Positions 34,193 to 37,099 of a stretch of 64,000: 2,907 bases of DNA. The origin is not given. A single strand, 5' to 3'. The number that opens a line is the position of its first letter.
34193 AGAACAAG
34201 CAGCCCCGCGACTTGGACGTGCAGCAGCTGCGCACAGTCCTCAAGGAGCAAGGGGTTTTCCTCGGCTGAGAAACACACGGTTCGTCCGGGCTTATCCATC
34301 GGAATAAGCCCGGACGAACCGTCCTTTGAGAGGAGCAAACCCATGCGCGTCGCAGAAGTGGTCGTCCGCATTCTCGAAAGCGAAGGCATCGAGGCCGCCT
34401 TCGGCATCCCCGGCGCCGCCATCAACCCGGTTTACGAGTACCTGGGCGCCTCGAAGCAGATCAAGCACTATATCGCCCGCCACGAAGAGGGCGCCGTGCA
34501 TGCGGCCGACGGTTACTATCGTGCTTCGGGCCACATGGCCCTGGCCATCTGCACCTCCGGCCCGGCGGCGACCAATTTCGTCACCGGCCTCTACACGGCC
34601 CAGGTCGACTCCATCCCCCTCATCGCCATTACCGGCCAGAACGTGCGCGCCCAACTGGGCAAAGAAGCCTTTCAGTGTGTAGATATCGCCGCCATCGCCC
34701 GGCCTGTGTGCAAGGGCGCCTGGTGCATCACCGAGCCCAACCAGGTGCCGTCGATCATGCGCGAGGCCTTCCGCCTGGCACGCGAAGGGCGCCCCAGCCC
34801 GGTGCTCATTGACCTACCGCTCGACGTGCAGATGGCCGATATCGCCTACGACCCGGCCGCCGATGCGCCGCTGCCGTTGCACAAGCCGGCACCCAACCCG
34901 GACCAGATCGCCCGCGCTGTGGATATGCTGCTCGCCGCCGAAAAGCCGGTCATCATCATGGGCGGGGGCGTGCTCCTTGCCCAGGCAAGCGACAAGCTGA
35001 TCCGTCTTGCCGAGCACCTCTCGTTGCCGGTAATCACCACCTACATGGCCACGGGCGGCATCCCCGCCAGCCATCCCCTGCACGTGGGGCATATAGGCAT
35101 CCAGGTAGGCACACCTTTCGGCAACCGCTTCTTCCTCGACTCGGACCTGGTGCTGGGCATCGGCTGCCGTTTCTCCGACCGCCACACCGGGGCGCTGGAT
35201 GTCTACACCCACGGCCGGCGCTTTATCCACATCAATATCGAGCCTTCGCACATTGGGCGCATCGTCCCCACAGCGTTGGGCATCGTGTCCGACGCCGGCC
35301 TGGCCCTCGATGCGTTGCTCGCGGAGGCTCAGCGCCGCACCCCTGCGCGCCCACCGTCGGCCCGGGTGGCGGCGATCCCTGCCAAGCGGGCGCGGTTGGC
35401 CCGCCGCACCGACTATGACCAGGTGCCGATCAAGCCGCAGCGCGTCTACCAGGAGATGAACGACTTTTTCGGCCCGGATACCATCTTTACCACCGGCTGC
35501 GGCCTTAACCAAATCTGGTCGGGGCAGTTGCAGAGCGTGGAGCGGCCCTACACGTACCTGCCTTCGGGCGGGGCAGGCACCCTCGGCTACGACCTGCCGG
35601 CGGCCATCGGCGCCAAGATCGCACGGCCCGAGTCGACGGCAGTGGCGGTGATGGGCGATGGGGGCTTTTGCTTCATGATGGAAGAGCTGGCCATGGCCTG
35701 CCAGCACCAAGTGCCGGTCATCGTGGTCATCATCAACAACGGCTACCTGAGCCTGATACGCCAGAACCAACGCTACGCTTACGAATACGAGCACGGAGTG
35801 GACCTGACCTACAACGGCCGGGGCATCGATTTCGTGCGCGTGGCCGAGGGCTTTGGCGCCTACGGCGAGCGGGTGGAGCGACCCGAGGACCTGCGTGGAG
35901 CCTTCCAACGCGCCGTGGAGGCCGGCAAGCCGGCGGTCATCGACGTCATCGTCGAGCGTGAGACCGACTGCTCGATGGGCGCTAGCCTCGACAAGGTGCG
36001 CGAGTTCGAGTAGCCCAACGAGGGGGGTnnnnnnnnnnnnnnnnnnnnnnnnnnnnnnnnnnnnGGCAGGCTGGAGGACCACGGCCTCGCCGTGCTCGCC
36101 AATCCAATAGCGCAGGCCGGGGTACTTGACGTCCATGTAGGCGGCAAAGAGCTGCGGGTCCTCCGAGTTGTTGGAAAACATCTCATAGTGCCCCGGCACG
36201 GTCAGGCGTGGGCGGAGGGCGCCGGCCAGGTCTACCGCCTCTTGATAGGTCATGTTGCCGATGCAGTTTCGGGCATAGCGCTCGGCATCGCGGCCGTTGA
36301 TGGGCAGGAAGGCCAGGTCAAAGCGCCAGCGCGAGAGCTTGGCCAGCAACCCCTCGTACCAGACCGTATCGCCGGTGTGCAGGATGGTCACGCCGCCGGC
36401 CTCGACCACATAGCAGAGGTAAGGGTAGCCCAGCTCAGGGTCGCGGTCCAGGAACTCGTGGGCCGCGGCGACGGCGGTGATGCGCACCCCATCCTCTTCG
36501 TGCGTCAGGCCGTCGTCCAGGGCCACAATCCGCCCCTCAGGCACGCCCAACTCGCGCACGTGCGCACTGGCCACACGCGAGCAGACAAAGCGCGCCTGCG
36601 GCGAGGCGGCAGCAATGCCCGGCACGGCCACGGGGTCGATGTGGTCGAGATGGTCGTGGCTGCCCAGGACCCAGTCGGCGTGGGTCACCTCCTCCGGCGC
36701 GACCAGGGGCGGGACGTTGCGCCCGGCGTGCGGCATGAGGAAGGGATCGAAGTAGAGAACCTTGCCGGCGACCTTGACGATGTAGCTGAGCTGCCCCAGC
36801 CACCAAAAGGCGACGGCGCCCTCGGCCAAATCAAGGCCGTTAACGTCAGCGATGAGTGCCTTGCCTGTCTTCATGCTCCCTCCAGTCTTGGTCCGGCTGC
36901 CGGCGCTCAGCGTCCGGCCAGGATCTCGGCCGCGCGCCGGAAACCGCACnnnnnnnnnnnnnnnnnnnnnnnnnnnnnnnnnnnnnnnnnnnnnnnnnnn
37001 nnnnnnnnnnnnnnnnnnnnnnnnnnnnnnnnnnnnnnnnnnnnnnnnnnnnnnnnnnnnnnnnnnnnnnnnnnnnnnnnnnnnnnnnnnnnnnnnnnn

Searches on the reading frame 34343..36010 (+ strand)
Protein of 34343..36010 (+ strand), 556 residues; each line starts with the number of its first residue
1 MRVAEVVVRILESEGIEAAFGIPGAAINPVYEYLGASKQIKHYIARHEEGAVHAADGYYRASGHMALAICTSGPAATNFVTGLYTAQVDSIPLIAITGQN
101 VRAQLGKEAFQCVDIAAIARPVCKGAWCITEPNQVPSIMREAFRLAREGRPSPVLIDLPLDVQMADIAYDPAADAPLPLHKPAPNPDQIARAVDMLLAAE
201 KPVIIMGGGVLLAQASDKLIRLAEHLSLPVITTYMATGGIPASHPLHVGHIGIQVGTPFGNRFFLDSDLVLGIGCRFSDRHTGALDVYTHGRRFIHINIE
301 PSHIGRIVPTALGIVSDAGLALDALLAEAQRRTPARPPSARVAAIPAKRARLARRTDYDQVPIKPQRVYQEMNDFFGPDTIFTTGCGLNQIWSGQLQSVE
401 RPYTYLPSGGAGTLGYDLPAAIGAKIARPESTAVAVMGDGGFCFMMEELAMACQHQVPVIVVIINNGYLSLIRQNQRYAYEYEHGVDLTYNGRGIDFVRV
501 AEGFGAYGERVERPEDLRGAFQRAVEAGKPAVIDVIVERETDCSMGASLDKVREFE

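Call 7: search_protein_families(library=pfam, proteins=[window:34343-36010:+])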
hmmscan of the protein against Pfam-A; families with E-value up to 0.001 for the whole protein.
window:34343-36010:+ (556 aa): 3 families
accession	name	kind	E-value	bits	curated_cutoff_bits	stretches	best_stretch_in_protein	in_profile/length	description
PF02775.26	TPP_enzyme_C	-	1.4e-44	152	21.9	1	386-535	2-151/151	Thiamine pyrophosphate enzyme, C-terminal TPP binding domain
PF00205.28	TPP_enzyme_M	-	7.4e-39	133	30.4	1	189-325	1-137/137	Thiamine pyrophosphate enzyme, central domain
PF02776.23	TPP_enzyme_N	-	2.5e-37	127.7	26.8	1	1-117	1-118/119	Thiamine pyrophosphate enzyme, N-terminal TPP binding domain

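Call 8: search_protein_families(library=ncbifam, proteins=[window:34343-36010:+], max_evalue=0.00001)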
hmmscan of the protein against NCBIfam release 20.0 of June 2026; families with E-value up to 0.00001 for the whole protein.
window:34343-36010:+ (556 aa): 52 families (the best 25 are shown)
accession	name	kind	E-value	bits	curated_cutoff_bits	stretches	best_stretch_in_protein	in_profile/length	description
NF008431.0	PRK11269.1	equivalog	6.4e-210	698.6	791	1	1-556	4-574/591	glyoxylate carboligase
TIGR01504.1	glyox_carbo_lig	equivalog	5.7e-181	603.1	711.2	1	1-556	3-573/589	glyoxylate carboligase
TIGR00118.1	acolac_lg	equivalog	5.2e-154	513.8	538.35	1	1-543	1-540/557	biosynthetic-type acetolactate synthase large subunit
NF004710.0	PRK06048.1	equivalog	5.5e-151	503.8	976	1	1-543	8-543/561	acetolactate synthase large subunit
NF004919.0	PRK06276.1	equivalog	1.6e-150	502.2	866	1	1-545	1-546/582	acetolactate synthase large subunit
NF005860.0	PRK07789.1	equivalog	1.4e-140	469.6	881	1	3-541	36-582/615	acetolactate synthase large subunit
NF005824.0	PRK07710.1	equivalog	9.6e-129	430.3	976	1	3-541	19-552/573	acetolactate synthase large subunit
NF005651.0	PRK07418.1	subfamily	2.5e-126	422.4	942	1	4-543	22-565/617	acetolactate synthase large subunit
NF006319.0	PRK08527.1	equivalog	1.5e-124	416.5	905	1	3-542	6-543/565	acetolactate synthase large subunit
NF006581.0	PRK09107.1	equivalog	1.7e-124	416.3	974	1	1-543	11-559/595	acetolactate synthase 3 large subunit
NF006016.1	PRK08155.1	equivalog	6.2e-124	414.4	870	1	3-541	5-536/554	acetolactate synthase large subunit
NF006524.0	PRK08978.1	equivalog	2e-122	409.3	738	1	1-541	1-528/548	acetolactate synthase 2 catalytic subunit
NF005228.0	PRK06725.1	equivalog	1.7e-116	389.7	991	1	3-541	18-549/571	acetolactate synthase large subunit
NF005584.0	PRK07282.1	equivalog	6.4e-116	388.1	970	1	4-540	13-543/566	acetolactate synthase large subunit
NF005058.0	PRK06466.1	equivalog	1.4e-113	380.3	951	1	4-540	7-550/574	acetolactate synthase 3 large subunit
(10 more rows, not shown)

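Call 63: search_solved_structures(query=window:34343-36010:+, max_evalue=1e-50, show_alignments=1)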
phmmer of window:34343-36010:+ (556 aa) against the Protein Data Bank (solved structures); distinct sequences matched with E-value up to 1e-50: 44.
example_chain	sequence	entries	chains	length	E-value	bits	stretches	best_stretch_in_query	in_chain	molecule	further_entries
8beo_A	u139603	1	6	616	5.1e-158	530.5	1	1-556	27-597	Glyoxylate carboligase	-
8i01_A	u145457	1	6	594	5.9e-158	530.3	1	1-556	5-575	Glyoxylate carboligase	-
2pan_A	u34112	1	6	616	6.6e-158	530.2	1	1-556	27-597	Glyoxylate carboligase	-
8i05_A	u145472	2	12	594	3e-157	528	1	1-556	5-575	Glyoxylate carboligase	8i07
8i08_A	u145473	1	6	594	5.7e-157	527.1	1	1-556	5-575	Glyoxylate carboligase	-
7ct6_A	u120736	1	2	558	3.7e-153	514.5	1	3-539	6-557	Glyoxylate carboligase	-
6lpi_A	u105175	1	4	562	6.4e-96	325.6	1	4-540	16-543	Acetolactate synthase isozyme 1 large subunit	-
3e9y_A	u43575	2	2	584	1.6e-91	311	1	4-539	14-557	Acetolactate synthase, chloroplastic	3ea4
7tzz_A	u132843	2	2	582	2.9e-91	310.2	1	4-539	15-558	Acetolactate synthase, chloroplastic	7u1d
7stq_A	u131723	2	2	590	5.2e-91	309.4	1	4-539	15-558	Acetolactate synthase, chloroplastic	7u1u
6u9h_A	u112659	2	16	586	5.9e-91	309.2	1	4-539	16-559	Acetolactate synthase, chloroplastic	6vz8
1ybh_A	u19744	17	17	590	6.1e-91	309.1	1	4-539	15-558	Acetolactate synthase, chloroplast | Acetolactate synthase | Acetolactate synthase, chloroplastic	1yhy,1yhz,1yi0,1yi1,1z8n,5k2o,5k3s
8et5_A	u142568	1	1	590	6.2e-91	309.1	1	4-539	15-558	Acetolactate synthase, chloroplastic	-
7u25_A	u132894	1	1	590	7.3e-91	308.9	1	4-539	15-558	Acetolactate synthase, chloroplastic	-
1jsc_A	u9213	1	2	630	2.6e-85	290.6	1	9-542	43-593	ACETOHYDROXY-ACID SYNTHASE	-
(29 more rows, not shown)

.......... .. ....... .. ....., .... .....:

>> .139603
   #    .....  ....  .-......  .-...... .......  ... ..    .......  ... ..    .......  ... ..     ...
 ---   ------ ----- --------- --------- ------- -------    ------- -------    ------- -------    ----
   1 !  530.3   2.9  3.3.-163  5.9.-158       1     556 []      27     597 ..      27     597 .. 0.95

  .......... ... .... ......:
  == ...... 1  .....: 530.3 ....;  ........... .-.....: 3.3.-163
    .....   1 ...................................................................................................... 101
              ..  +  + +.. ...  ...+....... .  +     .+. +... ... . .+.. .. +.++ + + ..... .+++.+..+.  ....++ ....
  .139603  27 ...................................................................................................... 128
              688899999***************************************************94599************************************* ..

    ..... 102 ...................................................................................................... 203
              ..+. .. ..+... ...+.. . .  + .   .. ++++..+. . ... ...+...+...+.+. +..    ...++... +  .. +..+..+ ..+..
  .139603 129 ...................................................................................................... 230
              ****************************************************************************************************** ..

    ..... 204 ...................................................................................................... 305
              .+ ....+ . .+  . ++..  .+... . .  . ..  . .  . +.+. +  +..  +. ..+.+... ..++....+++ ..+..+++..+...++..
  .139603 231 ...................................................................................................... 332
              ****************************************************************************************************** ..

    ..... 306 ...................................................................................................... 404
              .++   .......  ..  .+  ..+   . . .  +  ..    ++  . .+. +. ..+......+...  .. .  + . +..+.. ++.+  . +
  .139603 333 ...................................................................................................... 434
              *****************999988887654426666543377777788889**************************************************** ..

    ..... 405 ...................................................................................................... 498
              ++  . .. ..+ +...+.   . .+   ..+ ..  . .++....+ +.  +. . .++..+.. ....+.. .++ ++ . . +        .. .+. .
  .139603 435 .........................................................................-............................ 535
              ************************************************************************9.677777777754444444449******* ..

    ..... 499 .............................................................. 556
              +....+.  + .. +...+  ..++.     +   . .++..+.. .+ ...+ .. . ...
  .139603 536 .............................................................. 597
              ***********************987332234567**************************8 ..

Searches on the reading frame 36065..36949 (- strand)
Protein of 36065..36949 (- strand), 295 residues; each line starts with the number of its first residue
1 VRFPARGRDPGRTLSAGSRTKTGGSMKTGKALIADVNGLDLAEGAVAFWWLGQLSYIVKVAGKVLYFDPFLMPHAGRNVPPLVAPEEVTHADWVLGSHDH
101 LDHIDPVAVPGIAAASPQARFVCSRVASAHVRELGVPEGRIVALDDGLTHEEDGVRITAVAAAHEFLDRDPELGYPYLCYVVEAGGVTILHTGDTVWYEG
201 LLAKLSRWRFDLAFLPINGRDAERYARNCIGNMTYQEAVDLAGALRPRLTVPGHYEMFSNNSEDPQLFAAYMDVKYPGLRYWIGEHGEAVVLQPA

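Call 7: search_protein_families(library=pfam, proteins=[window:36065-36949:-])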
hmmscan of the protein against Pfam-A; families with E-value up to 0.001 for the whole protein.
window:36065-36949:- (295 aa): 2 families
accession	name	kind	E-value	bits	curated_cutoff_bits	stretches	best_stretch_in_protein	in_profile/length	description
PF12706.13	Lactamase_B_2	-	2.4e-20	73.5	27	1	68-255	6-200/200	Beta-lactamase superfamily domain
PF13483.12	Lactamase_B_3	-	5.9e-15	56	24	1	50-254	4-160/160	Beta-lactamase superfamily domain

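Call 8: search_protein_families(library=ncbifam, proteins=[window:36065-36949:-], max_evalue=0.00001)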
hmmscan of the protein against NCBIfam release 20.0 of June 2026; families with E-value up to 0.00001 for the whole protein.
window:36065-36949:- (295 aa): 2 families
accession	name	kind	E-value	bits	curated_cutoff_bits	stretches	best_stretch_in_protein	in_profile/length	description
NF001911.0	PRK00685.1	equivalog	4e-16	59.2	144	1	49-275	4-214/228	metal-dependent hydrolase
NF008688.0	PRK11709.1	equivalog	2.6e-13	49.6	306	1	77-281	96-309/355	L-ascorbate 6-phosphate lactonase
